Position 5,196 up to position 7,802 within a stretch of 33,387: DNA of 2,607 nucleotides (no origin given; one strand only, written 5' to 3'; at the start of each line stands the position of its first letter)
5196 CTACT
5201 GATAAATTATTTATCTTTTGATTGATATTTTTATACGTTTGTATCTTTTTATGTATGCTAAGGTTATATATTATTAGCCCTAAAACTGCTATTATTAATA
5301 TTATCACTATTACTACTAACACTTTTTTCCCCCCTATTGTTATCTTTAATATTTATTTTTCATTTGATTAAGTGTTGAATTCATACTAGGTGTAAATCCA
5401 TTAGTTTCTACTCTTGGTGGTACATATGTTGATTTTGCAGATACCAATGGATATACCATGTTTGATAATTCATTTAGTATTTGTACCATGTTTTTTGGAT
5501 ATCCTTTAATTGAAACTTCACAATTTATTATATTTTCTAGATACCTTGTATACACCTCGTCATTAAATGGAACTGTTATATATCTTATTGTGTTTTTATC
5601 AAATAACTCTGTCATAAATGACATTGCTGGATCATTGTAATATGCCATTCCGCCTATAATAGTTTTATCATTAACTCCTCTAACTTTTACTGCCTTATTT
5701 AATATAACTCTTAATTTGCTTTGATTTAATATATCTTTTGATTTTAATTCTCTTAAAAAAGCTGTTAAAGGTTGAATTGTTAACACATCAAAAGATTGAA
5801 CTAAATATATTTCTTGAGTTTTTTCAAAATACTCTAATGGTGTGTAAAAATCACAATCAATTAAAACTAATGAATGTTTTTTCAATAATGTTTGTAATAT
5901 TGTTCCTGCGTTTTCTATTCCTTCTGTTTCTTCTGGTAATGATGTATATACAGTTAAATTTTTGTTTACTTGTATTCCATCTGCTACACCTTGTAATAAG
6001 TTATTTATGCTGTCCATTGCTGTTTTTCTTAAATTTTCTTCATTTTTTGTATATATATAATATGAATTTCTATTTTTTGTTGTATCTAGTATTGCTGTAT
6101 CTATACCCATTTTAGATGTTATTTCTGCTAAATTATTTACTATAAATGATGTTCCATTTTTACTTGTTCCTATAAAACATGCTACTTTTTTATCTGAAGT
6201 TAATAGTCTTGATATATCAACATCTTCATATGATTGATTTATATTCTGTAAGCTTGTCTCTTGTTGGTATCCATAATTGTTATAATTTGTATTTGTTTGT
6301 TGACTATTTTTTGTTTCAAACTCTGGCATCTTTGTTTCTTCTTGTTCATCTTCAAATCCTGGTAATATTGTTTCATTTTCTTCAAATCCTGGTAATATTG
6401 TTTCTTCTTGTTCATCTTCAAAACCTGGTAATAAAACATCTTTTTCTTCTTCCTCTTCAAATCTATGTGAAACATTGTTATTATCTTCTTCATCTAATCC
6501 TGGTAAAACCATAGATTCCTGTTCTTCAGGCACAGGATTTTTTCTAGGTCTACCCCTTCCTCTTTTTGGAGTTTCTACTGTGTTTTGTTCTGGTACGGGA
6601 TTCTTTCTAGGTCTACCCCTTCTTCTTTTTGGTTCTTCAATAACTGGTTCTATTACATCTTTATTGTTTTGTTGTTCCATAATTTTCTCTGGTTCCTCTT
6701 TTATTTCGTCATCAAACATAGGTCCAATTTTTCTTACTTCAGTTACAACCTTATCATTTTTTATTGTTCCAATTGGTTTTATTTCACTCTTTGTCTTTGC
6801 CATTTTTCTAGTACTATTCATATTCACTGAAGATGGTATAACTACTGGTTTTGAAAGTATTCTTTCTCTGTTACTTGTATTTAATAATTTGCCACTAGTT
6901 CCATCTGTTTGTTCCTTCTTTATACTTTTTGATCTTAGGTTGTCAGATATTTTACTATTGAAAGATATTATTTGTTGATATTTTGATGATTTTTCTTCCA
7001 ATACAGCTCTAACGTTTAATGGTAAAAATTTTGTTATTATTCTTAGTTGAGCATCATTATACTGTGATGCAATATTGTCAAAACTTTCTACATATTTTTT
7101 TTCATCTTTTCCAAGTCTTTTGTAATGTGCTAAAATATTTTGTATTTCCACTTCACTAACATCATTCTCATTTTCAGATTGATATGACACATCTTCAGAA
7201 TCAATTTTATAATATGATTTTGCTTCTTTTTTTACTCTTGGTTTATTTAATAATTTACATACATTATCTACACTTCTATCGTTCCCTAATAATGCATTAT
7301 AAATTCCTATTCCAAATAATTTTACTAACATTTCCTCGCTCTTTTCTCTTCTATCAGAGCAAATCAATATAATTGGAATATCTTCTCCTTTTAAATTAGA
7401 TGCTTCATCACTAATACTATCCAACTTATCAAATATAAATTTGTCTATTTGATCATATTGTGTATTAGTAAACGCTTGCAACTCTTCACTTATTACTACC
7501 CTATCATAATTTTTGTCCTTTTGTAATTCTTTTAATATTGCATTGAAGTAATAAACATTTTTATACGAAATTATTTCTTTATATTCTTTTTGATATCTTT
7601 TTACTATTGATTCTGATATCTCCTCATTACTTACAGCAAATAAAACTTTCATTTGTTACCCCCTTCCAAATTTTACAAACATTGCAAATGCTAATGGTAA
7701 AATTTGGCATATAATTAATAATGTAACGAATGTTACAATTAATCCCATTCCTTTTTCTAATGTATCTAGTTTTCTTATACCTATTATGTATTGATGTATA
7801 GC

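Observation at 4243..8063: Uncharacterised three-gene cassette grafted onto the ireB-ruvX operon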

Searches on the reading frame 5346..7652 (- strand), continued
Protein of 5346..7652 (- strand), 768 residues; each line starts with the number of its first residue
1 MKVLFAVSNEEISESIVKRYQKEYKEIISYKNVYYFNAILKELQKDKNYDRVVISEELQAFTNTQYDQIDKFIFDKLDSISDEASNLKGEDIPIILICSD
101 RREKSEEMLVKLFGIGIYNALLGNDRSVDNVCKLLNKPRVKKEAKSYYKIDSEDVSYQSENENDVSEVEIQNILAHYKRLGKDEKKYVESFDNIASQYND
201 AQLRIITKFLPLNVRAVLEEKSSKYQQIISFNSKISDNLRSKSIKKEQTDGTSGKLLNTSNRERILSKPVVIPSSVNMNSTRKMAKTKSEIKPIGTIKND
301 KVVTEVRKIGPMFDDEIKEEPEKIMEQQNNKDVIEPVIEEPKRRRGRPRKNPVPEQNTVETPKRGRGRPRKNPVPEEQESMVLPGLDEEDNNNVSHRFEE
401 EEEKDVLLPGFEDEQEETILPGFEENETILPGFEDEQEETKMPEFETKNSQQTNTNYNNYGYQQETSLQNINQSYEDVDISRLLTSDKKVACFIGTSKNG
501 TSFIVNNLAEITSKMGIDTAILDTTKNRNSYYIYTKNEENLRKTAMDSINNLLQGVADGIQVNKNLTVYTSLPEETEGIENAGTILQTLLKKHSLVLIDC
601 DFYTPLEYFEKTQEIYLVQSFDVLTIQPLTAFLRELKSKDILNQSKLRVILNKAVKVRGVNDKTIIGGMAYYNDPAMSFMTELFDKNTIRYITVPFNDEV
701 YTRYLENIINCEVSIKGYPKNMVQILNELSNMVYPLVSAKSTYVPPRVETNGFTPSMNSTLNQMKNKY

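Call 50: find_encoding_contigs(protein=P0263, flank=5000, max_places=2)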
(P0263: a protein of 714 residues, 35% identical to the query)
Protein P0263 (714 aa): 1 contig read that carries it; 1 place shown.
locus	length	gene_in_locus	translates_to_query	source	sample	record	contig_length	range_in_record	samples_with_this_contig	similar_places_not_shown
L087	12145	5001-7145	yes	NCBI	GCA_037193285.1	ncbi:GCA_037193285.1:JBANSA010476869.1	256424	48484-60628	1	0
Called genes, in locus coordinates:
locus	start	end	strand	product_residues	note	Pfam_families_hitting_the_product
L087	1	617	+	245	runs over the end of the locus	PF02706:Wzz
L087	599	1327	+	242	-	PF09140:MipZ (faint), PF10609:ParA (faint), PF13614:AAA_31, PF01656:CbiA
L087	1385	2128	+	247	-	PF19567:CpsB_CapC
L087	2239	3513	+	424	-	PF13167:GTP-bdg_N, PF16360:GTP-bdg_M, PF01926:MMR_HSR1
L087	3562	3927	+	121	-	PF01925:TauE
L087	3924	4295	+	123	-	PF01925:TauE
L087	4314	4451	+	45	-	-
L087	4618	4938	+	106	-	-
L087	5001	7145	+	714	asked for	-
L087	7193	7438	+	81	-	PF06135:IreB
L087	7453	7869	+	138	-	PF03652:RuvX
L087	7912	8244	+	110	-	PF06949:DUF1292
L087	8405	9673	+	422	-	PF06838:Met_gamma_lyase, PF01053:Cys_Met_Meta_PP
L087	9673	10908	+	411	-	PF00070:Pyr_redox (faint), PF00890:FAD_binding_2, PF01134:GIDA, PF01266:DAO (faint), PF03486:HI0933_like, PF07992:Pyr_redox_2 (weak), PF12831:FAD_oxidored, PF22780:HI0933_like_1st, +3 more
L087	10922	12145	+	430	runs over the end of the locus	PF00089:Trypsin, PF13365:Trypsin_2, PF00595:PDZ, PF13180:PDZ_2, PF17820:PDZ_6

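Call 51: find_encoding_contigs(protein=P0194, flank=5000, max_places=2)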
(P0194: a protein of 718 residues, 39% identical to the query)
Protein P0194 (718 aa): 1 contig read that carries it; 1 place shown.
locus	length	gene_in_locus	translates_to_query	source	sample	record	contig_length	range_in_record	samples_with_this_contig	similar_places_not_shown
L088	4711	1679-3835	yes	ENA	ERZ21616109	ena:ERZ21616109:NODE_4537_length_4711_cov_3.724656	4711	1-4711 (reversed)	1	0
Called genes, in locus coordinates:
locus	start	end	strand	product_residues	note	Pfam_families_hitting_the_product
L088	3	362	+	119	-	?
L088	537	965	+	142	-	-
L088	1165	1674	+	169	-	-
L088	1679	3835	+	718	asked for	-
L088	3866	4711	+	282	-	?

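Call 52: find_encoding_contigs(protein=P0184, flank=5000, max_places=2)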
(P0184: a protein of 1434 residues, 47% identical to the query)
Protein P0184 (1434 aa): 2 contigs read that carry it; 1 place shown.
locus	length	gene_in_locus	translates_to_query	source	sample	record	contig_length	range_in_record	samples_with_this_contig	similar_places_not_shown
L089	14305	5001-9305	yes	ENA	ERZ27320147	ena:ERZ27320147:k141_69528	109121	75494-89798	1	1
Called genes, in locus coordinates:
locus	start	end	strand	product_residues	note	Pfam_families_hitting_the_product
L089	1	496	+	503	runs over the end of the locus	PF13396:PLDc_N (weak), PF13091:PLDc_2, PF00614:PLDc (weak), PF13091:PLDc_2, PF00614:PLDc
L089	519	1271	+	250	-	PF02163:Peptidase_M50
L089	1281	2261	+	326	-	PF00814:TsaD, PF22521:HypF_C_2 (weak)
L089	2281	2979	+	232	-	PF00149:Metallophos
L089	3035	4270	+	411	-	PF07501:G5, PF01832:Glucosaminidase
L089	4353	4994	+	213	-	-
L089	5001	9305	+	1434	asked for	-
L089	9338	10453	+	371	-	-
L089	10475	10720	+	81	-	PF06135:IreB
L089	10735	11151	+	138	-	PF03652:RuvX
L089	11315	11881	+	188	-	PF08207:EFP_N, PF01132:EFP, PF09285:Elong-fact-P_C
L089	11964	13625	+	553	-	PF00005:ABC_tran, PF02463:SMC_N (faint), PF03193:RsgA_GTPase (faint), PF13555:AAA_29 (faint), PF01926:MMR_HSR1 (faint), PF13173:AAA_14 (faint), PF12848:ABC_tran_Xtn (weak), PF00005:ABC_tran, +3 more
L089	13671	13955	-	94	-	-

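Call 72: find_homologous_proteins(query=P0263, max_evalue=0.00001)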
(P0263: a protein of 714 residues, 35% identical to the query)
Query P0263 (714 aa): 465 proteins with E <= 0.00001 among 8000 candidates; the best 120 are listed.
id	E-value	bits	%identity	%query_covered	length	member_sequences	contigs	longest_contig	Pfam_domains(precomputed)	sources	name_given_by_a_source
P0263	0.0e+0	1546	100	100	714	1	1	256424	-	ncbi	-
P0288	0.0e+0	1426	92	100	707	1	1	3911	-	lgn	-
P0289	0.0e+0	1261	79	100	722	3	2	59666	-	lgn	-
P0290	0.0e+0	1257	78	100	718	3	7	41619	-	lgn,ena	-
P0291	1.6e-283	960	83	47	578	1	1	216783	-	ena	-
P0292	3.0e-282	956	82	47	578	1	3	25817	-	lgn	-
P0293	5.3e-281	952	83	47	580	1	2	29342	-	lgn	-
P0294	2.9e-279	946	86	41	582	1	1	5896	-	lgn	-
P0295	3.1e-278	943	86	41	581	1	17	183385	-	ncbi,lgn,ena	-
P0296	5.6e-278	942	86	41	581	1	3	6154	-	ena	-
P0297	6.2e-277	939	86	41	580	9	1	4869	-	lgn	-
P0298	1.1e-276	938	87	41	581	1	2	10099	-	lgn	-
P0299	1.6e-276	937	84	45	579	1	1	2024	-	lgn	-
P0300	1.3e-275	934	87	41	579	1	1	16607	-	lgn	-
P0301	2.3e-275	933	86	41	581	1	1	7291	-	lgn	-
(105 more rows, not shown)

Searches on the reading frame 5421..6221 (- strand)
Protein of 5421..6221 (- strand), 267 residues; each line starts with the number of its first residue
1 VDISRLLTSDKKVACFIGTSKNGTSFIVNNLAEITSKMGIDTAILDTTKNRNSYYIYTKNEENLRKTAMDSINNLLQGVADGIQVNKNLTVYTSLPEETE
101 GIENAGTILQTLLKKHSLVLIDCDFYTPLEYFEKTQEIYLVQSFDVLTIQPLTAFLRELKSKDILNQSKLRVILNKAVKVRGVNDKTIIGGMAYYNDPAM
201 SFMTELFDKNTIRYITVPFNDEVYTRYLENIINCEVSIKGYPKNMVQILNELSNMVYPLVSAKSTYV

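Call 28: search_solved_structures(query=A2, max_evalue=10, show_alignments=4)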
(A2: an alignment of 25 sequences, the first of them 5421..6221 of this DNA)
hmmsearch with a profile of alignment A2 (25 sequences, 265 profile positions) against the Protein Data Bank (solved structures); distinct sequences matched with E-value up to 10: 6.
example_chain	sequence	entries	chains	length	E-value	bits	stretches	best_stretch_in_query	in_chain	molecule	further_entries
3e5u_C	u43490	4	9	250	0.065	15.7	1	153-206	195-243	Cyclic nucleotide-binding protein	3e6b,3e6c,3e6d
2h6b_A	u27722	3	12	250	0.22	13.9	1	154-206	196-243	ChloroPhenol Reduction gene K | Cyclic nucleotide-binding protein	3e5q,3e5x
6wvs_A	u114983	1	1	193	0.24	13.8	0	103-165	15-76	DeNovoTIM15 hyperstable de novo TIM barrel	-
6igs_A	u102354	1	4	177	0.25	13.8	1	158-211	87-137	Hypoxanthine phosphoribosyltransferase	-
4rzp_A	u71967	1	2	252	1.3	11.4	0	52-84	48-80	Engineered Protein OR366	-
5dgx_A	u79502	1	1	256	4.8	9.6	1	27-121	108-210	Lipid A export ATP-binding/permease protein MsbA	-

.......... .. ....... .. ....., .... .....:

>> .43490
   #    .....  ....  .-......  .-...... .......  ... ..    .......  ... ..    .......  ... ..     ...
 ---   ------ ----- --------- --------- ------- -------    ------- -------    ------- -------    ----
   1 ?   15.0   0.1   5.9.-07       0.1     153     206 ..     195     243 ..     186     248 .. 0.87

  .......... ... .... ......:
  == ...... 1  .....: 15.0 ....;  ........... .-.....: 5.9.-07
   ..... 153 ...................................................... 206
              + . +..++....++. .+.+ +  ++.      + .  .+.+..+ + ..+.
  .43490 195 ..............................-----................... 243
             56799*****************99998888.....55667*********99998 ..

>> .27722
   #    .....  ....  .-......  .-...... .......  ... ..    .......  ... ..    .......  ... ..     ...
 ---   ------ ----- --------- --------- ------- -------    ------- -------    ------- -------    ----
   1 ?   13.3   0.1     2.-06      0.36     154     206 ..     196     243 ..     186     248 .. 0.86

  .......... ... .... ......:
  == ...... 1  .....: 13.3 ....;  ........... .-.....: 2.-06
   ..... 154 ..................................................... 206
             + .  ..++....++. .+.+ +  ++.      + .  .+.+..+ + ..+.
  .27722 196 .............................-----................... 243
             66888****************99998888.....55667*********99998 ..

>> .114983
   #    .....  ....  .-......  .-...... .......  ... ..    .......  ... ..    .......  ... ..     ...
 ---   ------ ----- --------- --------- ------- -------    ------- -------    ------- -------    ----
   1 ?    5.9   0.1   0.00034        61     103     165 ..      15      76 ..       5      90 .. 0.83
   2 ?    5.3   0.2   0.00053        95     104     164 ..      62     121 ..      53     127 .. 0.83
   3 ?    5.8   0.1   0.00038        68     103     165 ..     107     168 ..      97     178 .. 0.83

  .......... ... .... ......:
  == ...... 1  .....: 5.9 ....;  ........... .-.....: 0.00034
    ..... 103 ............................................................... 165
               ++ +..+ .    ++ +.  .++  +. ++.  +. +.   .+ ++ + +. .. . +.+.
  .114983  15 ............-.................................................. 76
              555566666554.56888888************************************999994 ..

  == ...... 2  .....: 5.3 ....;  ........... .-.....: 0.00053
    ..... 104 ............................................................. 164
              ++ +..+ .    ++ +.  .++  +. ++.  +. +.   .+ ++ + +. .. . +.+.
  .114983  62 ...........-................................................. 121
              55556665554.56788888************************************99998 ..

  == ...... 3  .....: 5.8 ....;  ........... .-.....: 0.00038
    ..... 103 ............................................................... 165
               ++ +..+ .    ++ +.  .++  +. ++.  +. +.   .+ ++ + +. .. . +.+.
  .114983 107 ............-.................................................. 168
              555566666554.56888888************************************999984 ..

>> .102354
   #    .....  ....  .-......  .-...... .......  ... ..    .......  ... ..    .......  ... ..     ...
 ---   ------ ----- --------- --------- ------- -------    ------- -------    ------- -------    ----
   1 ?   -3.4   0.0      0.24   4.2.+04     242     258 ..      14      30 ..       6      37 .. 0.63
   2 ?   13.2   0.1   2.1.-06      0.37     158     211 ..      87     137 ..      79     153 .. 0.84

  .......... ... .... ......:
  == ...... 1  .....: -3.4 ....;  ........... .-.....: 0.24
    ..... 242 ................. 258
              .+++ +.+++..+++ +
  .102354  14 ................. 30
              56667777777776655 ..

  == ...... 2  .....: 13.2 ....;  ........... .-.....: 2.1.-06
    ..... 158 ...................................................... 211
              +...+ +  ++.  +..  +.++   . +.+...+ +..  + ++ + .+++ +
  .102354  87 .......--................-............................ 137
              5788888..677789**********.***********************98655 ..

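Call 40: predict_structure(alignment_id=A2)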
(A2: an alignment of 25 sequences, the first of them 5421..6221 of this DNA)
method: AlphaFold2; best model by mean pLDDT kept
length: 267 residues; sequences in the alignment: 25
mean_pLDDT: 91.9   pTM: 0.90
mean pLDDT of the five models: 91.9, 91.5, 91.1, 91.0, 91.0
residues with pLDDT >= 90: 206; 70-90: 52; 50-70: 2; < 50: 7
segments of 3 or more residues with pLDDT < 50: 261-267
pLDDT, mean of each block of 10 residues (from residue 1): 85 95 94 96 95 86 93 96 96 85 93 98 96 97 89 96 96 94 92 91 94 96 94 92 97 90 38
secondary structure, 60 per line:
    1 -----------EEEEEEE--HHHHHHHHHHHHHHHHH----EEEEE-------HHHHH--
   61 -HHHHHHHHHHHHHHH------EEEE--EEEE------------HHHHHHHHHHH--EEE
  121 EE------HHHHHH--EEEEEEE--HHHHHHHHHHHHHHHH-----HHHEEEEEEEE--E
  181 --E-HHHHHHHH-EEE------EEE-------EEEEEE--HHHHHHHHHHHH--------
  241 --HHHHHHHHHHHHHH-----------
elements in order: E12-18 H21-37 E42-46 H54-58 H62-76 E83-86 E89-92 H105-115 E118-122 H129-134 E137-143 H146-161 E170-177 H185-192 E194-196 E203-205 E213-218 H221-232 H243-256
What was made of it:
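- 5421..6221 (-): B residues 478-744: ParA/MinD-fold (SIMIBI) domain. AF2 pLDDT 91.9 (call 40).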

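Call 44: fold_search(model_id=the predicted structure, library=pdb)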
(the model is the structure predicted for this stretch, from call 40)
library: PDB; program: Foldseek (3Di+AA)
matches with E <= 10: 1676; with E <= 0.001: 213
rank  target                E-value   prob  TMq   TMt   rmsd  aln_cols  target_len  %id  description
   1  3ea0_B                1.8e-09  1.00  0.66  0.72   4.4       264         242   16  Crystal Structure of ParA Family ATPase from Chlorobium tepidum TLS (released 2008-09-23)
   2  3ea0_A                2.0e-08  1.00  0.65  0.71   4.4       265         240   14  Crystal Structure of ParA Family ATPase from Chlorobium tepidum TLS (released 2008-09-23)
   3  4v02_B                4.5e-08  1.00  0.65  0.71   3.5       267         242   12  MinC:MinD cell division protein complex, Aquifex aeolicus (released 2015-01-14)
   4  4v02_A                2.2e-07  1.00  0.63  0.69   3.7       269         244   13  MinC:MinD cell division protein complex, Aquifex aeolicus (released 2015-01-14)
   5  6yay_A                4.8e-07  1.00  0.57  0.63   5.1       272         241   12  Crystal structure of a Selenium-derivatized complex of the bacterial cellulose secretion regulators BcsR and BcsQ, cry (released 2021-02-24)
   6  4v03_B                6.1e-07  1.00  0.63  0.70   3.9       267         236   12  MinD cell division protein, Aquifex aeolicus (released 2015-01-14)
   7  5jvf                  6.4e-07  1.00  0.61  0.62   6.0       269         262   11  Crystal Structure of Apo-FleN (released 2017-03-29)
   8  5j1j_B                9.3e-07  1.00  0.66  0.70   4.3       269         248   13  Structure of FleN-AMPPNP complex (released 2017-03-29)
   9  7ejw_A                9.3e-07  1.00  0.64  0.63   4.6       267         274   12  Crystal structure of FleN in complex with FleQ AAA+ doamain (released 2021-12-22)
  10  4rz2_A                9.9e-07  1.00  0.54  0.56  10.0       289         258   11  Crystal structure of the MinD-like ATPase FlhG (released 2015-03-04)
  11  5auq_F                1.1e-06  1.00  0.60  0.70   4.3       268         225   14  Crystal structure of ATPase-type HypB in the nucleotide free state (released 2015-06-24)
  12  6ybb_A                1.1e-06  1.00  0.60  0.65   5.0       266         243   11  Crystal structure of a native BcsE (217-523) - BcsR-BcsQ (R156E mutant) complex with c-di-GMP and ATP bound (released 2021-02-24)
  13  4v03_A                1.3e-06  1.00  0.62  0.69   3.9       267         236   12  MinD cell division protein, Aquifex aeolicus (released 2015-01-14)
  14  1g3q                  1.6e-06  1.00  0.62  0.69   4.1       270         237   13  CRYSTAL STRUCTURE ANALYSIS OF PYROCOCCUS FURIOSUS CELL DIVISION ATPASE MIND (released 2001-04-21)
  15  5tvk_B                1.6e-06  1.00  0.62  0.67   5.0       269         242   17  Crystal Structure of putative plasmid partition protein (BB_S35) from Borrelia burgdorferi B31 bound to AMPPNP (released 2016-11-23)
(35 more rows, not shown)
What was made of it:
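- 5421..6221 (-): Foldseek matches to ParA 3ea0, MinD 4v02, BcsQ, FleN and FlhG (call 44).
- On ParA/MinD (SIMIBI, deviant Walker A) superfamily: Foldseek to 3ea0 E 1.8e-9, TM 0.66/0.72, and 213 PDB matches at E<=1e-3 (calls 40, 44).
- On TadZ/CpaE: The fold is met (call 44).
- Closest known: MinD. Same: Same fold (TM 0.63-0.72, call 44).
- Checked: A ParA/MinD-fold C-domain (model pLDDT 92, call 40; Foldseek top hit 3ea0, E 1.8e-9, call 44).
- Foldseek matches the C-domain to ParA, MinD, BcsQ, FleN and FlhG at E 1e-9 to 1e-6 (call 44). ParA/MinD fold (call 44).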

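Call 53: search_protein_families(library=pfam, alignment_id=A2, max_evalue=10)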
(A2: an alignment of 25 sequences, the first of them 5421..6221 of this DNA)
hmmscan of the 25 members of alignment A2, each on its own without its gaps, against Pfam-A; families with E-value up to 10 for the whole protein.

A. member 1, window:5421-6221:- (267 aa): 4 families
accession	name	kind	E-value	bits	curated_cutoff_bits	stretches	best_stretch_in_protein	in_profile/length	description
PF15704.10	Mt_ATP_synt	-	0.0017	18.7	27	1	20-74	131-185/188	Mitochondrial ATP synthase subunit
PF01343.23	Peptidase_S49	-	0.0065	16.9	24.9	1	22-91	42-111/154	Peptidase family S49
PF12672.12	DUF3793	-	0.13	12.6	25.1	1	11-61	12-58/167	Protein of unknown function (DUF3793)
PF15980.10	ComGF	-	1.7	9.4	27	1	41-81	38-78/100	Putative Competence protein ComGF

B. families by the number of members that match (of 25 scanned): 39 families (the first 25 are shown)
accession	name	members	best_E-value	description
PF01656.29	CbiA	15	3.9e-06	CobQ/CobB/MinD/ParA nucleotide binding domain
PF01343.23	Peptidase_S49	7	0.00075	Peptidase family S49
PF09140.17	MipZ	6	0.011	ATPase MipZ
PF18903.5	DUF5659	3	0.0075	Domain of unknown function (DUF5659)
PF03358.20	FMN_red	3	0.0078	NADPH-dependent FMN reductase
PF13401.12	AAA_22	3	0.019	AAA domain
PF06757.18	Ins_allergen_rp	3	0.034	Insect allergen related repeat, nitrile-specifier detoxification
PF12846.13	AAA_10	2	0.034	AAA-like domain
PF12672.12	DUF3793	2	0.064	Protein of unknown function (DUF3793)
PF15704.10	Mt_ATP_synt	1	0.0017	Mitochondrial ATP synthase subunit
PF06293.20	Kdo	1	0.0061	Lipopolysaccharide kinase (Kdo/WaaP) family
PF20590.3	DUF6791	1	0.015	Domain of unknown function (DUF6791)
PF08433.16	KTI12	1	0.019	Chromatin associated protein KTI12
PF20961.2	phiKZ_gp29PR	1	0.02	Bacteriophage phiKZ, gp29PR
PF13614.12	AAA_31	1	0.02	AAA domain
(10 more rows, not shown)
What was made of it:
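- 5421..6221 (-): Pfam CbiA matches 15 of 25 family members, best E 3.9e-6 (call 53).
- On ParA/MinD (SIMIBI, deviant Walker A) superfamily: Pfam CbiA in 15 of 25 family members (call 53).
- Closest known: MinD. Same: Pfam CbiA or MipZ matches in many family members (call 53).
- Pfam CbiA matches 15 of 25 family members (call 53).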
